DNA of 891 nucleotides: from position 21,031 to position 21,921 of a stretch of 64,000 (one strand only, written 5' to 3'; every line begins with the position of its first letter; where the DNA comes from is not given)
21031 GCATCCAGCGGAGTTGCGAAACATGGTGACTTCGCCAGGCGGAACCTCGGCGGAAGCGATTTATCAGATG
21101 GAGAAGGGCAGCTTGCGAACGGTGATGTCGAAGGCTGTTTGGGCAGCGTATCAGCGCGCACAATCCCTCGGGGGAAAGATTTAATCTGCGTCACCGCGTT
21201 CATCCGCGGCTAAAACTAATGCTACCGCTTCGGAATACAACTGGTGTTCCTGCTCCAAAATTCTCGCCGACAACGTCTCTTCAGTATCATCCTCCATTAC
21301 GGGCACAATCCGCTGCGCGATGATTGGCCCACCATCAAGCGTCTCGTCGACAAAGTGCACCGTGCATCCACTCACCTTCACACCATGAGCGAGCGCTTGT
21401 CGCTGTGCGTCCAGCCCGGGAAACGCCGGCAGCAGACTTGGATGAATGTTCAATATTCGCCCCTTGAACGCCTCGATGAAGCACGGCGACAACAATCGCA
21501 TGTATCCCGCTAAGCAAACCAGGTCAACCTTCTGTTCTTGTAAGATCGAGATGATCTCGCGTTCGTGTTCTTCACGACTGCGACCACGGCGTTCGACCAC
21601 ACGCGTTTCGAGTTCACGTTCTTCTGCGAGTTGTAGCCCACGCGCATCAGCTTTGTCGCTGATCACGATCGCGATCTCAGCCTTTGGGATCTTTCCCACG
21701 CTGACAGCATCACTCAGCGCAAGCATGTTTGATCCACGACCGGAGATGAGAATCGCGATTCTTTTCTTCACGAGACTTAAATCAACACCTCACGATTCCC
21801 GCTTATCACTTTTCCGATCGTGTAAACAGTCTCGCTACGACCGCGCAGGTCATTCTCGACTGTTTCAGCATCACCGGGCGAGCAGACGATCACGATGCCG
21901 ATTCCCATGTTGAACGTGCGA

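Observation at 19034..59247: Unrelated proteins end in the same repeat-encoded tails, because the repeats supply the stop codon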

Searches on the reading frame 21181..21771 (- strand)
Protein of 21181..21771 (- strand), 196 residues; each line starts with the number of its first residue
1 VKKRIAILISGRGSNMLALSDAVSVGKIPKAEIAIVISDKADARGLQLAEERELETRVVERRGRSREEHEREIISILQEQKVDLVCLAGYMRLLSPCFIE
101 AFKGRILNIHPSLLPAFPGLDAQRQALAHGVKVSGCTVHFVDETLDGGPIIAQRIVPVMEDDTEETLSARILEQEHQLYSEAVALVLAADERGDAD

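Call 8: search_protein_families(library=pfam, proteins=[window:21181-21771:-])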
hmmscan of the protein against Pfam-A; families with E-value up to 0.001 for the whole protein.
window:21181-21771:- (196 aa): 1 family
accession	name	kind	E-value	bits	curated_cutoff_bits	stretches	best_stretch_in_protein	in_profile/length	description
PF00551.24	Formyl_trans_N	-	7.2e-60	202.3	26.1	1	3-183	1-181/181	Formyl transferase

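Call 47: find_encoding_contigs(protein=window:21181-21771:-, flank=10000, max_places=10)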
Protein window:21181-21771:- (196 aa): no gene with exactly this product is on record in the collection.

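Call 58: search_solved_structures(query=window:21181-21771:-, show_alignments=2, max_evalue=1e-20)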
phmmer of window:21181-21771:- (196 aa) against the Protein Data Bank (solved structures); distinct sequences matched with E-value up to 1e-20: 19.
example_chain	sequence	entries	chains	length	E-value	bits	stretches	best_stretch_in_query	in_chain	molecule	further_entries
3auf_A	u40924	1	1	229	3.4e-54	186.5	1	4-186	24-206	Glycinamide ribonucleotide transformylase 1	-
4ds3_A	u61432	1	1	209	3.9e-54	186.3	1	2-189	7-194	Phosphoribosylglycinamide formyltransferase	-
2ywr_A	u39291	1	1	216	6.8e-50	172.5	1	4-183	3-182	Phosphoribosylglycinamide formyltransferase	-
3kcq_A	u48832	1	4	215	2e-47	164.5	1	3-187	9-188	Phosphoribosylglycinamide formyltransferase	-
4zyt_A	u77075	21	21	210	2.9e-47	164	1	4-188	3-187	Trifunctional purine biosynthetic protein adenosine-3 | Phosphoribosylglycinamide formyltransferase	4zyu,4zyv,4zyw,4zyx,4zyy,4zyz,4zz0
1zlx_A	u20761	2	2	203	3.4e-47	163.8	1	4-188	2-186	Phosphoribosylglycinamide formyltransferase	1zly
1meo_A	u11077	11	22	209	3.7e-47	163.6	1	4-188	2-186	Phosphoribosylglycinamide formyltransferase | Trifunctional purine biosynthetic protein adenosine-3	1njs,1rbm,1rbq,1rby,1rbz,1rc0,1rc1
5j9f_A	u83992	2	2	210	7.7e-47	162.6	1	4-188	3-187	Trifunctional purine biosynthetic protein adenosine-3 | Phosphoribosylglycinamide formyltransferase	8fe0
3p9x_A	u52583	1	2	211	8.2e-47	162.5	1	2-187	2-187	phosphoribosylglycinamide formyltransferase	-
1mej_B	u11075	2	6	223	1.5e-46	161.6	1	5-188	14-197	Phosphoribosylglycinamide formyltransferase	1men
1c3e_A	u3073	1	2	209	8.3e-46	159.2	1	5-183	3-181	GLYCINAMIDE RIBONUCLEOTIDE TRANSFORMYLASE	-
1c2t_A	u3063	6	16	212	8.7e-46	159.2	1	5-183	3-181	GLYCINAMIDE RIBONUCLEOTIDE TRANSFORMYLASE | PHOSPHORIBOSYL-GLYCINAMIDE FORMYLTRANSFERASE | PHOSPHORIBOSYLGLYCINAMIDE FORMYLTRANSFERASE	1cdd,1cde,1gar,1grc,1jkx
2gar_A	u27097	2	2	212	6.1e-45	156.4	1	5-183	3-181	GLYCINAMIDE RIBONUCLEOTIDE TRANSFORMYLASE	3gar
3av3_A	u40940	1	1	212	1.1e-43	152.3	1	3-192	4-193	Phosphoribosylglycinamide formyltransferase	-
3da8_A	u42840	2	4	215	1e-35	126.3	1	4-186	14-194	Probable 5'-phosphoribosylglycinamide formyltransferase purN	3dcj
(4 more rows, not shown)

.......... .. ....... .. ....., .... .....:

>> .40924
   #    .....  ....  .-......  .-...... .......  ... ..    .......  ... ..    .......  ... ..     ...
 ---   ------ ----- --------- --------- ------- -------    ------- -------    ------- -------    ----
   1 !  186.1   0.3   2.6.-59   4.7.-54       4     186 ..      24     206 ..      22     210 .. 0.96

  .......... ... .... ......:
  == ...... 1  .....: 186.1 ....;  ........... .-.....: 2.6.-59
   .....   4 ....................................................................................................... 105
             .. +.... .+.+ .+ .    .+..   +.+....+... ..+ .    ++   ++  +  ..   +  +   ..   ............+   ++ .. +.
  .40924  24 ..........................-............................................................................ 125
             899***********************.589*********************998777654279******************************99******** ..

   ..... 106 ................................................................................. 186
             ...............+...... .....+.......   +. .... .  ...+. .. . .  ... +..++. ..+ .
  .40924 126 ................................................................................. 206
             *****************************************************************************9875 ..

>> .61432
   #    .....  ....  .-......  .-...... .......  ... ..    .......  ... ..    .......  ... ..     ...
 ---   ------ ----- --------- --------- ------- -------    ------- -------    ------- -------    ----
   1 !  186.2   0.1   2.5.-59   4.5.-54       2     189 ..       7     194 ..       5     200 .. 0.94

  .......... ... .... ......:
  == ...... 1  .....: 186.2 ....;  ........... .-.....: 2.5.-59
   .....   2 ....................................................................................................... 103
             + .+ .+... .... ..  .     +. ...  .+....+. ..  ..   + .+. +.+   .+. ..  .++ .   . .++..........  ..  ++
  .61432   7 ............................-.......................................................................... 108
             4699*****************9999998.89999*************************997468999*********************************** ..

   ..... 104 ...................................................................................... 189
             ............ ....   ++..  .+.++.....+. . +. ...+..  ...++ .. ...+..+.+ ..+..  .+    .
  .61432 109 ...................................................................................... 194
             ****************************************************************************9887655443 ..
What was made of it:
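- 21181..21214 (-): A arm between the convergent genes purN and proC. It encodes the purN tail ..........*, and the proC stop abuts it. Solved PurN structures continue about 20 aa further (call 58).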
